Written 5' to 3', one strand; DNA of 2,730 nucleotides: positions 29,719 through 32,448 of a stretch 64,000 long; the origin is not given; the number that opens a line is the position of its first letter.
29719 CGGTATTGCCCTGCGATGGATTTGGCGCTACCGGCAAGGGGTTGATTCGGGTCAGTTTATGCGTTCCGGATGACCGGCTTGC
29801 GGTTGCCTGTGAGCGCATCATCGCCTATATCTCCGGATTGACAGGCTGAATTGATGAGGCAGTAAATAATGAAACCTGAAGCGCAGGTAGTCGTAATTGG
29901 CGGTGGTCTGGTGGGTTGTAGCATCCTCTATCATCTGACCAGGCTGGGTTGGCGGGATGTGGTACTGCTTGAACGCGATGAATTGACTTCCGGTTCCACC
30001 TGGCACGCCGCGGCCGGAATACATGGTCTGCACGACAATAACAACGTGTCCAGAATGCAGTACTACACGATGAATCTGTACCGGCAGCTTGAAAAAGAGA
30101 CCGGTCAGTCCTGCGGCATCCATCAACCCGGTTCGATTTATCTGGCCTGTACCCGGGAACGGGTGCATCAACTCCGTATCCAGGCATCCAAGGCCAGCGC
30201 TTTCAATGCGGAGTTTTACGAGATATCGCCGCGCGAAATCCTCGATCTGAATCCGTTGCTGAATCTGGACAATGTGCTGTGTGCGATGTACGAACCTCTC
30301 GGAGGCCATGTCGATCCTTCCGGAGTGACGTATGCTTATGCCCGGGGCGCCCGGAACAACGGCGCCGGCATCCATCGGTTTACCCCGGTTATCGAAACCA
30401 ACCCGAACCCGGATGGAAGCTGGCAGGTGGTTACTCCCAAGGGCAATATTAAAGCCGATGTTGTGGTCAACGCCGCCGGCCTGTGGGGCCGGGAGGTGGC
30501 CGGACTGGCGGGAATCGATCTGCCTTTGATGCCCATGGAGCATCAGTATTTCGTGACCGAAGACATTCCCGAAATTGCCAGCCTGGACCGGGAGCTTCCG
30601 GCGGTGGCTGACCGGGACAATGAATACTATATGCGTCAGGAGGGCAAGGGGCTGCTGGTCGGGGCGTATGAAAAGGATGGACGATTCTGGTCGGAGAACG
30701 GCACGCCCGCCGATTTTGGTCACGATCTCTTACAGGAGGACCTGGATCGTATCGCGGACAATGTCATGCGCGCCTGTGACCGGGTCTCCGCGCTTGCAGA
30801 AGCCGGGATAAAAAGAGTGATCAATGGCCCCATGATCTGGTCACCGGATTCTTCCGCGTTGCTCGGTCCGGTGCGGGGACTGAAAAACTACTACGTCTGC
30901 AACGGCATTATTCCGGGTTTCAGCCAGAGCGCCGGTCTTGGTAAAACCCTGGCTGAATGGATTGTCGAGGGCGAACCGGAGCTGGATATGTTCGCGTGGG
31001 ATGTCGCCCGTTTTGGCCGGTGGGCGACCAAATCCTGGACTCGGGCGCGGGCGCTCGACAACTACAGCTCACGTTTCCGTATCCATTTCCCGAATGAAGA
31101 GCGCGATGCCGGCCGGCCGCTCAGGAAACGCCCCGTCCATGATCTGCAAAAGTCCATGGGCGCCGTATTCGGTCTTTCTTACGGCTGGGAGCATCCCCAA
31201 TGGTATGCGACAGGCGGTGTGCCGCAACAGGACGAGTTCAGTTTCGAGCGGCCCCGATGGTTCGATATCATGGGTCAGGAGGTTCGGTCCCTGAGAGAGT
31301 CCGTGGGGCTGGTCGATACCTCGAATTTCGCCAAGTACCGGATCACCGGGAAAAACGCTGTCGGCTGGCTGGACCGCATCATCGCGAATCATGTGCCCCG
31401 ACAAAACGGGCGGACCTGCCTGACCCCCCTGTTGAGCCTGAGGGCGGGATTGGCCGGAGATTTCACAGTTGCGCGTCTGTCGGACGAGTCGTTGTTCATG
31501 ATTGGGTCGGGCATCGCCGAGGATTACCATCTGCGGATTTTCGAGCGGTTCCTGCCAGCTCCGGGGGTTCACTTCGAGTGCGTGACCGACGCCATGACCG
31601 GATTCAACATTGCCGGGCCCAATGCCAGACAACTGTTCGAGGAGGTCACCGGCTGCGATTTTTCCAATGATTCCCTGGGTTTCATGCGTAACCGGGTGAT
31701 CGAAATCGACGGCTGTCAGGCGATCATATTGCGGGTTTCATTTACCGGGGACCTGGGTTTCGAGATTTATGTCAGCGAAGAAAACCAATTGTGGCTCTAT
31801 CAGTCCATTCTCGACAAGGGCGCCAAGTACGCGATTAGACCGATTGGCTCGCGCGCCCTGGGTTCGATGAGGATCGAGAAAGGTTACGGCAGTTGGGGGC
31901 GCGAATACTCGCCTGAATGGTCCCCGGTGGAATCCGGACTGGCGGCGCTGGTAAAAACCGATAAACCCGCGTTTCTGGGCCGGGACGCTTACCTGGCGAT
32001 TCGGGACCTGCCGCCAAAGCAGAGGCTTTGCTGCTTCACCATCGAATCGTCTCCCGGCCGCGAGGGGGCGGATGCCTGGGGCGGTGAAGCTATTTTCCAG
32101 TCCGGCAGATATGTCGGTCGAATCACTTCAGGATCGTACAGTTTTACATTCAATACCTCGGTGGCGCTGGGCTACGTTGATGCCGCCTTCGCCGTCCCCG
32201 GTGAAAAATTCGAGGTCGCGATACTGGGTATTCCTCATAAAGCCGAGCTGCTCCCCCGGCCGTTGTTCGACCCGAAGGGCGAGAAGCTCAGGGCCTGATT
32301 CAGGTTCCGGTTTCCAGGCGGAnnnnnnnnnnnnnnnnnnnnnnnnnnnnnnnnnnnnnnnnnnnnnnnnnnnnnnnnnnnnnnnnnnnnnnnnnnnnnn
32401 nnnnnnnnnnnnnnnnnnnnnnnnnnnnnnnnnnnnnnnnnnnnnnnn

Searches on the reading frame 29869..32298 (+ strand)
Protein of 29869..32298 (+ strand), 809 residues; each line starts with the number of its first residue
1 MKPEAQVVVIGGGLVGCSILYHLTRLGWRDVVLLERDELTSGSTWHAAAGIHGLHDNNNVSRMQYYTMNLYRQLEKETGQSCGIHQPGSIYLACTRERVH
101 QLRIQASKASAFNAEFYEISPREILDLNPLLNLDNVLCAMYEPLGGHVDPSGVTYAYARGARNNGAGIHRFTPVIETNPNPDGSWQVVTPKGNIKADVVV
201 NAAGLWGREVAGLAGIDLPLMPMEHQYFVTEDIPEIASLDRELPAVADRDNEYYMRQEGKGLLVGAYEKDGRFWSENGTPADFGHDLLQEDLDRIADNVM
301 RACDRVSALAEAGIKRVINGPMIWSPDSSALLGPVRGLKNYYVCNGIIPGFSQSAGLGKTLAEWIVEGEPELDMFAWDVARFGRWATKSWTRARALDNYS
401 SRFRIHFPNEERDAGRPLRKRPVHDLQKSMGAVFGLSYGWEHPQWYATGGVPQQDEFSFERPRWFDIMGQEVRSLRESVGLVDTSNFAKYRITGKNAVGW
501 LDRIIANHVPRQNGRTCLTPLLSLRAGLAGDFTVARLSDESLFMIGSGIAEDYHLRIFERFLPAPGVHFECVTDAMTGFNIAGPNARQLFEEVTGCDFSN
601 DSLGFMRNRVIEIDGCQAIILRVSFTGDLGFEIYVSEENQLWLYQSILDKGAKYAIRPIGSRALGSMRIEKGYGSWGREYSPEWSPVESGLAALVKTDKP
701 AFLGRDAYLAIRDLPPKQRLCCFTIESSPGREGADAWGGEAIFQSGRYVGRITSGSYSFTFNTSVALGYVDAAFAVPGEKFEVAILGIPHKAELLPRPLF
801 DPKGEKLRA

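Call 59: search_protein_families(library=ncbifam, proteins=[window:29869-32298:+], max_evalue=1e-20)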
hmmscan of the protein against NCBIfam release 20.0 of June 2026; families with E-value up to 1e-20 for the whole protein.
window:29869-32298:+ (809 aa): 8 families
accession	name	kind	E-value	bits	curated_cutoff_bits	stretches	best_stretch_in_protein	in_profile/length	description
TIGR01372.1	soxA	subfamily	2.7e-51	174.4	1164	1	416-808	605-995/996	sarcosine oxidase subunit alpha family protein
NF001567.0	PRK00389.1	subfamily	9.3e-42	143.2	300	1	459-802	25-355/359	glycine cleavage system aminomethyltransferase GcvT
NF053776.1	TmaoDeMthMsil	equivalog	4.3e-36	124.7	1100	1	471-809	421-763/763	trimethylamine N-oxide demethylase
TIGR00528.1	gcvT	equivalog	5.8e-35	120.9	235.85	1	459-793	23-353/362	glycine cleavage system aminomethyltransferase GcvT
NF010093.0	PRK13579.1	equivalog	1.3e-30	106.4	459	1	416-787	7-351/371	glycine cleavage system aminomethyltransferase GcvT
TIGR02352.1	thiamin_ThiO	equivalog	2.2e-28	99.4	250.8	1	7-273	1-267/351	glycine oxidase ThiO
NF009133.0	PRK12486.1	equivalog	1.7e-26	93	410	1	462-785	38-354/369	dimethylsulfoniopropionate demethylase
NF008425.0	PRK11259.1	equivalog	1.9e-22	79.8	257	1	3-383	3-376/377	N-methyl-L-tryptophan oxidase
